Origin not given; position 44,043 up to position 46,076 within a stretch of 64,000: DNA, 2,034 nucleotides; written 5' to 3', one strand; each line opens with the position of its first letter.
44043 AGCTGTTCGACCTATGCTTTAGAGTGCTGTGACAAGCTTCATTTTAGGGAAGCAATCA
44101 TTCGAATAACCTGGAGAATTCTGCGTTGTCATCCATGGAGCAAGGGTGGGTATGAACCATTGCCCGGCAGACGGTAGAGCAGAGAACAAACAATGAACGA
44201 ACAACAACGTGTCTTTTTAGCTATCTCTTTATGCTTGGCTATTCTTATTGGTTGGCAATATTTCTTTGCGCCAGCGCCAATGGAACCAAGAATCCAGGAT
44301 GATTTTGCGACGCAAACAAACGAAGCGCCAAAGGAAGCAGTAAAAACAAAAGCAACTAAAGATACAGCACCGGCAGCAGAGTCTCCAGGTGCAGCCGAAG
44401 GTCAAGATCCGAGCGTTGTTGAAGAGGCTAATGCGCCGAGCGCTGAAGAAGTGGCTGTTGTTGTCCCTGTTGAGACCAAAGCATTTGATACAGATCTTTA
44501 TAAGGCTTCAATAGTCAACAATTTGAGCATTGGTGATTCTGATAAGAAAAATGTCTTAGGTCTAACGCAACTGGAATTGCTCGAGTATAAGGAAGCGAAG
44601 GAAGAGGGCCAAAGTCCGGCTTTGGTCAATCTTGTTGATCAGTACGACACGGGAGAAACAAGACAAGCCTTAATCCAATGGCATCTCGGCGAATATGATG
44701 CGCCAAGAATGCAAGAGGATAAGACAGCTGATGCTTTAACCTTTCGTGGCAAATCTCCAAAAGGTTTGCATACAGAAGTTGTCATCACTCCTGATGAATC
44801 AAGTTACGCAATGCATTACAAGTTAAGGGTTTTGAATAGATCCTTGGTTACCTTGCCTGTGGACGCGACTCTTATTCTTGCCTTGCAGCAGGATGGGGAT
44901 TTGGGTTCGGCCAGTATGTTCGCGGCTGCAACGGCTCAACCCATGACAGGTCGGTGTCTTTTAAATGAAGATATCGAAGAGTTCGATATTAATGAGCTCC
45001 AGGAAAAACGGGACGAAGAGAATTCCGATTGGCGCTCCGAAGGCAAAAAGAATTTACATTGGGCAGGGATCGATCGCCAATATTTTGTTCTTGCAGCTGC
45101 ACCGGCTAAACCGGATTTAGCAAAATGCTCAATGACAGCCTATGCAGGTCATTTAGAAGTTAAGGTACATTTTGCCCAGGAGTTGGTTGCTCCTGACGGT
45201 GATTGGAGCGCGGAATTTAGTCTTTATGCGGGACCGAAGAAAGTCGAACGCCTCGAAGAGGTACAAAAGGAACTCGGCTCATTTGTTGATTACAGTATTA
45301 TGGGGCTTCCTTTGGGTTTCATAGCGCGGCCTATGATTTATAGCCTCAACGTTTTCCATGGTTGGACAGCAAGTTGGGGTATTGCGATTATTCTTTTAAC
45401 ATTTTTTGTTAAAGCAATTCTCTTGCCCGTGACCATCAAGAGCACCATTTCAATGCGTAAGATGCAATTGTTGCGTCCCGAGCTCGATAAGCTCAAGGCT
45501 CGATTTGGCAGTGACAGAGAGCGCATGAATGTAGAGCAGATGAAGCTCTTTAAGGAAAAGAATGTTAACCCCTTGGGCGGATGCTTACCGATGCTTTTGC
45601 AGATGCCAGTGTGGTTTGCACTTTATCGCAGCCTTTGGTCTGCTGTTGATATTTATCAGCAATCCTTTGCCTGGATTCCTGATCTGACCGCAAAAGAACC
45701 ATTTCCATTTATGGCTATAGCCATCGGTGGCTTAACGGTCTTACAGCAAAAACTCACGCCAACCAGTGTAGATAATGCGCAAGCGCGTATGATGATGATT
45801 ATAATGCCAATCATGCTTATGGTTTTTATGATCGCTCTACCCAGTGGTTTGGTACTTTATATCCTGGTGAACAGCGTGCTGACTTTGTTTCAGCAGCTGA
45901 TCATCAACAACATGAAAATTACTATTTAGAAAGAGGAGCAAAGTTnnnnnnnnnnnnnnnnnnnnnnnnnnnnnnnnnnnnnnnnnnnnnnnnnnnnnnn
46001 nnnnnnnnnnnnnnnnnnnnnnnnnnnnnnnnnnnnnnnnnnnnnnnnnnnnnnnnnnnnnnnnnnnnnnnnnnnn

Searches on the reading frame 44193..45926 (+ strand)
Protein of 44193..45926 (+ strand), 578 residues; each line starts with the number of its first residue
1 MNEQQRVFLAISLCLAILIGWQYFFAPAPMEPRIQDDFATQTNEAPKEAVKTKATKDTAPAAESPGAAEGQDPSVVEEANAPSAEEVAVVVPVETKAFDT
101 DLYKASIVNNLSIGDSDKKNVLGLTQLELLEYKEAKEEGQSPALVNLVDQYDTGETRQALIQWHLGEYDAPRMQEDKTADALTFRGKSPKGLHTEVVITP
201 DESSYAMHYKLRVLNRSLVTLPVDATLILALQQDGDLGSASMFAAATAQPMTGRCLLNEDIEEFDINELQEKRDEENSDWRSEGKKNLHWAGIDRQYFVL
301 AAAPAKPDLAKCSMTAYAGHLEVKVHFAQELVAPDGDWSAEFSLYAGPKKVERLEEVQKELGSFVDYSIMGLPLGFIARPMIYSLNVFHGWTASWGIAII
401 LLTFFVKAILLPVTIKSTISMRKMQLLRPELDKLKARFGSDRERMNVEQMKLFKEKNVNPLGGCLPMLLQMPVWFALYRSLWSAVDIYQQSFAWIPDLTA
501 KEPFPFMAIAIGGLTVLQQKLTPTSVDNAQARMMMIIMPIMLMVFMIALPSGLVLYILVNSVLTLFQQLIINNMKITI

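Call 4: search_protein_families(library=pfam, proteins=[window:44193-45926:+], max_evalue=0.01)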
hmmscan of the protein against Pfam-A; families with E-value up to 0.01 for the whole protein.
window:44193-45926:+ (578 aa): 2 families
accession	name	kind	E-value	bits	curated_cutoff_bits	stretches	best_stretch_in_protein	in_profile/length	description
PF02096.25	60KD_IMP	-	1.4e-55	188.1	35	1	395-573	1-163/163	60Kd inner membrane protein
PF14849.12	YidC_periplas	-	4.3e-20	73.2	24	1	126-382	22-281/283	YidC periplasmic domain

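Call 38: find_encoding_contigs(protein=window:44193-45926:+, flank=4000, max_places=10)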
Protein window:44193-45926:+ (578 aa): 7 contigs read that carry it; 4 places shown.
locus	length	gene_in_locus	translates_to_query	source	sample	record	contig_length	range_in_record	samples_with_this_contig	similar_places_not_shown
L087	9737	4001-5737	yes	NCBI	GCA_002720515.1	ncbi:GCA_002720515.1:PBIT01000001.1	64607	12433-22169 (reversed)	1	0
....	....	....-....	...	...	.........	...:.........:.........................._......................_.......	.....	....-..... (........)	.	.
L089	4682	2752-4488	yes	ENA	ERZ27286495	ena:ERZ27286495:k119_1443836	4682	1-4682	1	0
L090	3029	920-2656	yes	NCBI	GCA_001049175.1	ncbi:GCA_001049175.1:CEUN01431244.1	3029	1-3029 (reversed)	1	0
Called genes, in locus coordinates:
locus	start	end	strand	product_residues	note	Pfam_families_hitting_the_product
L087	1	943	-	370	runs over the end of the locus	PF00712:DNA_pol3_beta, PF02767:DNA_pol3_beta_2, PF02768:DNA_pol3_beta_3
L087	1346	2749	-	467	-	PF11638:DnaA_N, PF00308:Bac_DnaA, PF01695:IstB_IS21, PF00004:AAA, PF08299:Bac_DnaA_C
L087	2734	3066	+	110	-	-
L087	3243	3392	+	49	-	PF00468:Ribosomal_L34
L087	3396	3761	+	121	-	PF00825:Ribonuclease_P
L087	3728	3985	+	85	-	PF01809:YidD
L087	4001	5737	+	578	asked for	PF14849:YidC_periplas, PF02096:60KD_IMP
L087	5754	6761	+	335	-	-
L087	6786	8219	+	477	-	PF00149:Metallophos (faint)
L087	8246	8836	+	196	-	PF01252:Peptidase_A8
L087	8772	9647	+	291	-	PF01790:LGT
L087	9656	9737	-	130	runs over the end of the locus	PF04519:Bactofilin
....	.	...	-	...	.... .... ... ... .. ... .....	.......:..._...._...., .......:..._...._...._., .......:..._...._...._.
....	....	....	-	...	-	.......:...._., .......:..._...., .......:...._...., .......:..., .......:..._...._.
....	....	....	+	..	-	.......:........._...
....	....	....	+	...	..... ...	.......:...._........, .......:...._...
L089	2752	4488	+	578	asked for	PF14849:YidC_periplas, PF02096:60KD_IMP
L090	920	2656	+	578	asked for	PF14849:YidC_periplas, PF02096:60KD_IMP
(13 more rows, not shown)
